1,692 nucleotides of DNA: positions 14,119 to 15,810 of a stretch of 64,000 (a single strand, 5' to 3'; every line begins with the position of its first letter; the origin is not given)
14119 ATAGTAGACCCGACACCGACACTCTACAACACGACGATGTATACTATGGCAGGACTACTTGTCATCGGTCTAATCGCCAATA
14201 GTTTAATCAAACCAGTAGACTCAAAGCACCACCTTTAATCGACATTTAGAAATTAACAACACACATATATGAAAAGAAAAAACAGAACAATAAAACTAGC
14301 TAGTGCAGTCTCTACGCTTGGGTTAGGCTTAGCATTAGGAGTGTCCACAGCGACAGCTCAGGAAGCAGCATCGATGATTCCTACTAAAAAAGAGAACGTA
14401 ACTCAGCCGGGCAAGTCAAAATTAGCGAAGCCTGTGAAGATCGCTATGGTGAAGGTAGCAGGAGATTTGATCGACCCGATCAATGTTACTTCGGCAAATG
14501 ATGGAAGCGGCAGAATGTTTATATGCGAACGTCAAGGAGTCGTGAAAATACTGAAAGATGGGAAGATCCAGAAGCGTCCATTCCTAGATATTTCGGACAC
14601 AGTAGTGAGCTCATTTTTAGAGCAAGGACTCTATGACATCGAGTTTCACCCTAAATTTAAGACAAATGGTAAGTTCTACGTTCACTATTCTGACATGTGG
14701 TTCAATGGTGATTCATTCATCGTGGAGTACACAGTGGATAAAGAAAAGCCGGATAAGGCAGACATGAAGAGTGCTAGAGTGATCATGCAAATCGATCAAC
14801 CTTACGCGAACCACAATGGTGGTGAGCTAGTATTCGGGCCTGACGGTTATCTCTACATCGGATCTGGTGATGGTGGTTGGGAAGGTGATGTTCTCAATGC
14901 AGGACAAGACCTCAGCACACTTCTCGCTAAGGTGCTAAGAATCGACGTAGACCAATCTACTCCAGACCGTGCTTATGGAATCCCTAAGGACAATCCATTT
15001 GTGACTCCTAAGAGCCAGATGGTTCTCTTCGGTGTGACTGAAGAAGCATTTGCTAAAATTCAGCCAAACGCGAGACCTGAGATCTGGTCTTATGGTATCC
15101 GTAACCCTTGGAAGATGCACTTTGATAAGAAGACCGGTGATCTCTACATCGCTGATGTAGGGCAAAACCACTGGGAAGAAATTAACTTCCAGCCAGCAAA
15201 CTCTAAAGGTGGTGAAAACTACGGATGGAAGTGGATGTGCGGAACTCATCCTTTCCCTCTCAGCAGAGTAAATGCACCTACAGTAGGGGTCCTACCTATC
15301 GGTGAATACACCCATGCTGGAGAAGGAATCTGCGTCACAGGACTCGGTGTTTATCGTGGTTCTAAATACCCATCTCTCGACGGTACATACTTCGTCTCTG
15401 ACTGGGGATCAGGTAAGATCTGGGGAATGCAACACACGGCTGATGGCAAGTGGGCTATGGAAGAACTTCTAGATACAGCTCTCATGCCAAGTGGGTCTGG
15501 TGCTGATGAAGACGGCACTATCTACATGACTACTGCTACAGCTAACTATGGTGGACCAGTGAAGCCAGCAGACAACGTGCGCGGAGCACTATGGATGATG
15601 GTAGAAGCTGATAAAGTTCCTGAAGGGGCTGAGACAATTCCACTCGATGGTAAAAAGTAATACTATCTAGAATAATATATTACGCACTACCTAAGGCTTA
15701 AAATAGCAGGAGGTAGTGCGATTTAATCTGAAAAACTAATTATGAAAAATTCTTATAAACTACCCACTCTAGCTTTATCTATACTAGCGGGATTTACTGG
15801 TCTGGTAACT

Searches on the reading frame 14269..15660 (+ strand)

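Call 56: search_protein_families(library=ncbifam, proteins=[window:14269-15660:+], max_evalue=0.00001)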
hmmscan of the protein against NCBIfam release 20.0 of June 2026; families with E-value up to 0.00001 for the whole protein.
window:14269-15660:+ (463 aa): 2 families
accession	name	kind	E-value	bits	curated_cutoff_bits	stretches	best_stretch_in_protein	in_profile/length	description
TIGR03606.1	non_repeat_PQQ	subfamily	3.9e-12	45.7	434.55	1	82-325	42-272/454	glucose/sorbosone family PQQ-dependent dehydrogenase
TIGR02604.1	Piru_Ver_Nterm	subfamily_domain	2.2e-09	37.2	122.2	1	66-393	12-303/367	PVC-type heme-binding CxxCH protein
